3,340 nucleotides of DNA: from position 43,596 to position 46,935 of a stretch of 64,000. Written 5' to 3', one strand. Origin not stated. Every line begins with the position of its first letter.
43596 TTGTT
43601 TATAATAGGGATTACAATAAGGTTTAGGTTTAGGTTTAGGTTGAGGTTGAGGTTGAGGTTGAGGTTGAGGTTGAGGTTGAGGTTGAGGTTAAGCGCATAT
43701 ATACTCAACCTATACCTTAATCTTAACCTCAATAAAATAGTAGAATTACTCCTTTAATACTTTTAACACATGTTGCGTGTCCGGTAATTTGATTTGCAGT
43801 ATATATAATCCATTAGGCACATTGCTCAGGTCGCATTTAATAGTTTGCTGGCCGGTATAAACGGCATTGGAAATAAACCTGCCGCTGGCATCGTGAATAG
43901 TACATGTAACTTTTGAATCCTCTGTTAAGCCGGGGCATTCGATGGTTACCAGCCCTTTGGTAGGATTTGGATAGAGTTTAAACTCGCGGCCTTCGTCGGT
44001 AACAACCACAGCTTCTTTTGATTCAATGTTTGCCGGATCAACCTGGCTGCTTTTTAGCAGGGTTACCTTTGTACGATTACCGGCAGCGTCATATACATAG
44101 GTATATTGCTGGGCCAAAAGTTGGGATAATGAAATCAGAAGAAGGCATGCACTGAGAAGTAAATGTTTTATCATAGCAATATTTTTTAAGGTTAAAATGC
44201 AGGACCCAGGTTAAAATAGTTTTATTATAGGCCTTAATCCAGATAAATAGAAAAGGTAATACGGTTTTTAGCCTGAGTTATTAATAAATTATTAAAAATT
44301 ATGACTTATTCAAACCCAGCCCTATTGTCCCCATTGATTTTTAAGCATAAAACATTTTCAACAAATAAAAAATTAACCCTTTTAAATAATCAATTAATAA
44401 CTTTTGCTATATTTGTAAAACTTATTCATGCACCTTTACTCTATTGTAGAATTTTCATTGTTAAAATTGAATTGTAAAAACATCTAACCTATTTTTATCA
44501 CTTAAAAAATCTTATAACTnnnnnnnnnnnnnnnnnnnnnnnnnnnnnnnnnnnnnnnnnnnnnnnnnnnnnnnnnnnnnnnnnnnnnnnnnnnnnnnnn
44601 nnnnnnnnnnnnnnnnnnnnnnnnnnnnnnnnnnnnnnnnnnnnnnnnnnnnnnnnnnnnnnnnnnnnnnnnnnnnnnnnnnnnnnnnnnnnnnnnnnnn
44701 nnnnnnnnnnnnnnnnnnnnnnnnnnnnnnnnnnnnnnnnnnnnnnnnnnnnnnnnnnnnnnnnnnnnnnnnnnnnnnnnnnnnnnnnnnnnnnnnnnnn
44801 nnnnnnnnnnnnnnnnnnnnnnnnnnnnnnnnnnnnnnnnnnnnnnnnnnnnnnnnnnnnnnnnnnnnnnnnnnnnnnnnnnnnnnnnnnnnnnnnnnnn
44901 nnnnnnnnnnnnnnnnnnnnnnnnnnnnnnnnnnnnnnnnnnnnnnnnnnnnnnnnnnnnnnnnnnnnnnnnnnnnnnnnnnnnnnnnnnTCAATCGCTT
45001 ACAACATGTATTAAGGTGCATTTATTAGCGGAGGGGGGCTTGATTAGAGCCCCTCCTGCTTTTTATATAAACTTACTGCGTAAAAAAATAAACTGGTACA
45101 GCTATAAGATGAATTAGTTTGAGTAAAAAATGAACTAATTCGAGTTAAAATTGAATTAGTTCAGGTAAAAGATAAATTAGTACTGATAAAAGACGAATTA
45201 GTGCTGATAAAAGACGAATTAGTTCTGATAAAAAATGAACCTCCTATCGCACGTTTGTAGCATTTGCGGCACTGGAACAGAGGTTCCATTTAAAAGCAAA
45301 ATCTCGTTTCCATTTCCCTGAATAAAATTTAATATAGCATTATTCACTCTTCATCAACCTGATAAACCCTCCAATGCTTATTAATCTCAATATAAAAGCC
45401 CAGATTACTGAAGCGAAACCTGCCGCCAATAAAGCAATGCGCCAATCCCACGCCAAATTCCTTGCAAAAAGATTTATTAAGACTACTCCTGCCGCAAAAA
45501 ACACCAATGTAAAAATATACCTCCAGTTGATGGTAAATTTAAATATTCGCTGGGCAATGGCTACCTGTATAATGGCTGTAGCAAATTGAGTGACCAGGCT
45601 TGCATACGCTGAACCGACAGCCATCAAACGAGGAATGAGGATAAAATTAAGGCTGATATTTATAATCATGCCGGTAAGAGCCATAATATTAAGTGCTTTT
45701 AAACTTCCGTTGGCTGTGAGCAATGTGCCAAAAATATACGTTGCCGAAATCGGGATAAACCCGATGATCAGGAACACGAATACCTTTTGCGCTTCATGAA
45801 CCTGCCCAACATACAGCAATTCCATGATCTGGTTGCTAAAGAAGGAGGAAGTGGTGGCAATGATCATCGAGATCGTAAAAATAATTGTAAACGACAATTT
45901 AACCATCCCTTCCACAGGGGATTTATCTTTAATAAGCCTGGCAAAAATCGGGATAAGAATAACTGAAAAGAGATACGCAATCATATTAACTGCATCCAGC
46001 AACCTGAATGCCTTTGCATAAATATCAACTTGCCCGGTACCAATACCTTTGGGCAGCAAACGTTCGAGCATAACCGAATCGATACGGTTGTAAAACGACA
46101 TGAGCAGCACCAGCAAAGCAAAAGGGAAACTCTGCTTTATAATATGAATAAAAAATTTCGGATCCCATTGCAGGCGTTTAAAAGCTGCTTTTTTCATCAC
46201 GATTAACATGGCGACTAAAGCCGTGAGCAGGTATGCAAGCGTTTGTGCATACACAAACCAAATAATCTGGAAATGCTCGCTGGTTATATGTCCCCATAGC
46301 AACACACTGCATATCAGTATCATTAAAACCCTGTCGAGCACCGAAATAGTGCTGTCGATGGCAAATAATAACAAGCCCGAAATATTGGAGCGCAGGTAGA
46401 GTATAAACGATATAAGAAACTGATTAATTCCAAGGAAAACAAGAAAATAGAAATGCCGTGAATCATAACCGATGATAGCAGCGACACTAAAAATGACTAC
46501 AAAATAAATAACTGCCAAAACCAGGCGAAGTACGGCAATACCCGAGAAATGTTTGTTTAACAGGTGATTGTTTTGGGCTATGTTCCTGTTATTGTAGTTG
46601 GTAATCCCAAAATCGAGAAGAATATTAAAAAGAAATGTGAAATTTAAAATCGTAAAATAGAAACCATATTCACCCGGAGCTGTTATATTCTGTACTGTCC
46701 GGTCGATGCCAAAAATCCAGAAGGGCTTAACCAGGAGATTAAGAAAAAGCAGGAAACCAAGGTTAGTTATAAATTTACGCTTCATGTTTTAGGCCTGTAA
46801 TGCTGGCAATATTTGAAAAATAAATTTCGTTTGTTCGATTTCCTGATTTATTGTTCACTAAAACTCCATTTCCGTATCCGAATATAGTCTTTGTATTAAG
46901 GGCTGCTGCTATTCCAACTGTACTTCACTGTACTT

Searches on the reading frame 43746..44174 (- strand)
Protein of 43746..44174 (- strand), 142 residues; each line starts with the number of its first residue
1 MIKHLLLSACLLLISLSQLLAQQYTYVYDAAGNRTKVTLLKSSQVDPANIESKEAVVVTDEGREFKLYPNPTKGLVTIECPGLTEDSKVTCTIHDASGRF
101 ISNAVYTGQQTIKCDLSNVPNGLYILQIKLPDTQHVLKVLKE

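Call 81: search_protein_families(library=pfam, proteins=[window:43746-44174:-], max_evalue=0.0001)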
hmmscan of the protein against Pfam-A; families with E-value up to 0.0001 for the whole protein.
window:43746-44174:- (142 aa): 1 family
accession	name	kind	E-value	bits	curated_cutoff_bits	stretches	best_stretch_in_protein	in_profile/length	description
PF18962.6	Por_Secre_tail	-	2.2e-13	50.7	27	1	67-135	1-69/75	Secretion system C-terminal sorting domain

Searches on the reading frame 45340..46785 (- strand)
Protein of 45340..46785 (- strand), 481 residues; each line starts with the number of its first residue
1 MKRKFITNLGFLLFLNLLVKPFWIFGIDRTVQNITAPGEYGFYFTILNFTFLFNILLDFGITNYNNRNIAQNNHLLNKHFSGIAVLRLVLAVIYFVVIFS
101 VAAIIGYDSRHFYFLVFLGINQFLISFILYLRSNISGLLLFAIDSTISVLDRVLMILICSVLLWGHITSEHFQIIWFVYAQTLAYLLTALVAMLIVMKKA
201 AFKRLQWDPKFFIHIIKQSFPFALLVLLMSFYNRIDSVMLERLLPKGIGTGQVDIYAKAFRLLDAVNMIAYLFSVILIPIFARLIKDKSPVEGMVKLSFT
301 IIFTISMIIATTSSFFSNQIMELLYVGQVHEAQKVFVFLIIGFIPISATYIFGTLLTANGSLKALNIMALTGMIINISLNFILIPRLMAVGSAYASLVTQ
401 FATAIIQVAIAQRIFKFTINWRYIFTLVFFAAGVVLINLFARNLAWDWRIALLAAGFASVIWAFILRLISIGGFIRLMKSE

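Call 81: search_protein_families(library=pfam, proteins=[window:45340-46785:-], max_evalue=0.0001)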
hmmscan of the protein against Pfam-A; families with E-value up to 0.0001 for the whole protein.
window:45340-46785:- (481 aa): 1 family
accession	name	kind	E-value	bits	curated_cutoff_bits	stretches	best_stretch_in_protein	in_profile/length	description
PF01943.22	Polysacc_synt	-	5.3e-15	56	28.2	1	33-284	28-273/274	Polysaccharide biosynthesis protein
